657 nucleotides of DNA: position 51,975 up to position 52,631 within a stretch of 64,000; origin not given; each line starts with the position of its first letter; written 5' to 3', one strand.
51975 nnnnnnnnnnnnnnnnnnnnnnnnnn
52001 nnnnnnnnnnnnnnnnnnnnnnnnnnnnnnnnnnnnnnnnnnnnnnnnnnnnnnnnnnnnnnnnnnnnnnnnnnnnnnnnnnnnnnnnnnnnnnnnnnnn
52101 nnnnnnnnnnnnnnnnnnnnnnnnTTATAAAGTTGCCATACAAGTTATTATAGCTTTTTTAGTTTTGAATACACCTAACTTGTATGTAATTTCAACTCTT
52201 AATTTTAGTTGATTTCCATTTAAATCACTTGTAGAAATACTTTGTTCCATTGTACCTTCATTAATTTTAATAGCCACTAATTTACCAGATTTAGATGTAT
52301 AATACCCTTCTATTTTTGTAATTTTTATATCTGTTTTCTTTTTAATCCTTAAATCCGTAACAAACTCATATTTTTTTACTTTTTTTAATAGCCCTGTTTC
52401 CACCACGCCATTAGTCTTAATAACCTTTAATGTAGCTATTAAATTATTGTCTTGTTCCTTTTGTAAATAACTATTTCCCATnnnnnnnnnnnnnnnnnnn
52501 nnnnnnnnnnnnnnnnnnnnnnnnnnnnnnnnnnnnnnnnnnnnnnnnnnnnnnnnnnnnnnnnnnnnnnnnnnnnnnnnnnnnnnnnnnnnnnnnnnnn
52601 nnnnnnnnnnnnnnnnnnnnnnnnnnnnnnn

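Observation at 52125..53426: Translationally coupled two-gene operon of unknown function at the trailer end of the CRISPR array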

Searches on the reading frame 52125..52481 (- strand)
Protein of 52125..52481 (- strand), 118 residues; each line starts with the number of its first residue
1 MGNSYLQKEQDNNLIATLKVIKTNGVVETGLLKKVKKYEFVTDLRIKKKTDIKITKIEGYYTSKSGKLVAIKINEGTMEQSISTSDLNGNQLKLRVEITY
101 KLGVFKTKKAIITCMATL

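Call 5: search_protein_families(library=pfam, proteins=[window:52125-52481:-], max_evalue=1)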
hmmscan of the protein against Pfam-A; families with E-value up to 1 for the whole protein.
window:52125-52481:- (118 aa): 1 family
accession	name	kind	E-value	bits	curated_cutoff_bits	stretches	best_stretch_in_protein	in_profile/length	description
PF19209.5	CoV_S1_C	-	0.11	13.1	27.1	1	49-74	19-44/58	Coronavirus spike glycoprotein S1, C-terminal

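Call 6: search_protein_families(library=ncbifam, proteins=[window:52125-52481:-], max_evalue=0.01)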
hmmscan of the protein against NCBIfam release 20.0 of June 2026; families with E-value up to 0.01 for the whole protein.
window:52125-52481:- (118 aa): 0 families

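Call 7: search_protein_families(library=padloc, proteins=[window:52125-52481:-], max_evalue=0.1)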
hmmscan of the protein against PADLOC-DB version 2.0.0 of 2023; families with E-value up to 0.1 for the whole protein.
window:52125-52481:- (118 aa): 0 families

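Call 8: search_protein_families(library=phrogs, proteins=[window:52125-52481:-], max_evalue=1)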
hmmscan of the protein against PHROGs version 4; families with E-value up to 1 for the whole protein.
window:52125-52481:- (118 aa): 1 family
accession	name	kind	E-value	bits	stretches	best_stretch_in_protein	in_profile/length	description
phrog_9286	-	unknown function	0.048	15.4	1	24-67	55-87/93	-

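Call 10: find_homologous_proteins(query=window:52125-52481:-, max_evalue=0.01)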
Query window:52125-52481:- (118 aa): 1 proteins with E <= 0.01 among 4 candidates.
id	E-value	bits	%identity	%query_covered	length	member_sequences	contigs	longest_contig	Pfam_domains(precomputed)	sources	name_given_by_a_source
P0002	1.9e-65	235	100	100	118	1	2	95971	-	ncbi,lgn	-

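Call 80: search_protein_families(library=pfam, alignment_id=A3, max_evalue=0.1)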
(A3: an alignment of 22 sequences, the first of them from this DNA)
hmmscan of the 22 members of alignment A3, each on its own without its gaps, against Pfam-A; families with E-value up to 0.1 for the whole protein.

A. member 1, seq(118 aa): 0 families

B. families by the number of members that match (of 22 scanned): 7 families
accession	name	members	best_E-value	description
PF17789.7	MG4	3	0.0067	Macroglobulin domain MG4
PF06086.17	Pox_A30L_A26L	1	0.006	Orthopoxvirus A26L/A30L protein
PF02327.22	BChl_A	1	0.038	Bacteriochlorophyll A protein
PF02406.22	MmoB_DmpM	1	0.048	MmoB/DmpM family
PF03398.19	Ist1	1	0.057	Regulator of Vps4 activity in the MVB pathway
PF12044.14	Metallopep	1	0.064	Putative peptidase family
PF03927.19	NapD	1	0.098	NapD protein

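Call 81: search_solved_structures(query=A3, max_evalue=10, show_alignments=2)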
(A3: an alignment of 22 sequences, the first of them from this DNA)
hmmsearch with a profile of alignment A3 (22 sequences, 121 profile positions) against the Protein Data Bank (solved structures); distinct sequences matched with E-value up to 10: 2.
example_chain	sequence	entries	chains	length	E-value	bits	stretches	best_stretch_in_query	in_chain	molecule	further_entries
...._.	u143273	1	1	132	0.45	14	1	20-65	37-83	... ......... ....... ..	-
3he4_A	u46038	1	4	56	0.64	13.5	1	38-85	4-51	SYNZIP6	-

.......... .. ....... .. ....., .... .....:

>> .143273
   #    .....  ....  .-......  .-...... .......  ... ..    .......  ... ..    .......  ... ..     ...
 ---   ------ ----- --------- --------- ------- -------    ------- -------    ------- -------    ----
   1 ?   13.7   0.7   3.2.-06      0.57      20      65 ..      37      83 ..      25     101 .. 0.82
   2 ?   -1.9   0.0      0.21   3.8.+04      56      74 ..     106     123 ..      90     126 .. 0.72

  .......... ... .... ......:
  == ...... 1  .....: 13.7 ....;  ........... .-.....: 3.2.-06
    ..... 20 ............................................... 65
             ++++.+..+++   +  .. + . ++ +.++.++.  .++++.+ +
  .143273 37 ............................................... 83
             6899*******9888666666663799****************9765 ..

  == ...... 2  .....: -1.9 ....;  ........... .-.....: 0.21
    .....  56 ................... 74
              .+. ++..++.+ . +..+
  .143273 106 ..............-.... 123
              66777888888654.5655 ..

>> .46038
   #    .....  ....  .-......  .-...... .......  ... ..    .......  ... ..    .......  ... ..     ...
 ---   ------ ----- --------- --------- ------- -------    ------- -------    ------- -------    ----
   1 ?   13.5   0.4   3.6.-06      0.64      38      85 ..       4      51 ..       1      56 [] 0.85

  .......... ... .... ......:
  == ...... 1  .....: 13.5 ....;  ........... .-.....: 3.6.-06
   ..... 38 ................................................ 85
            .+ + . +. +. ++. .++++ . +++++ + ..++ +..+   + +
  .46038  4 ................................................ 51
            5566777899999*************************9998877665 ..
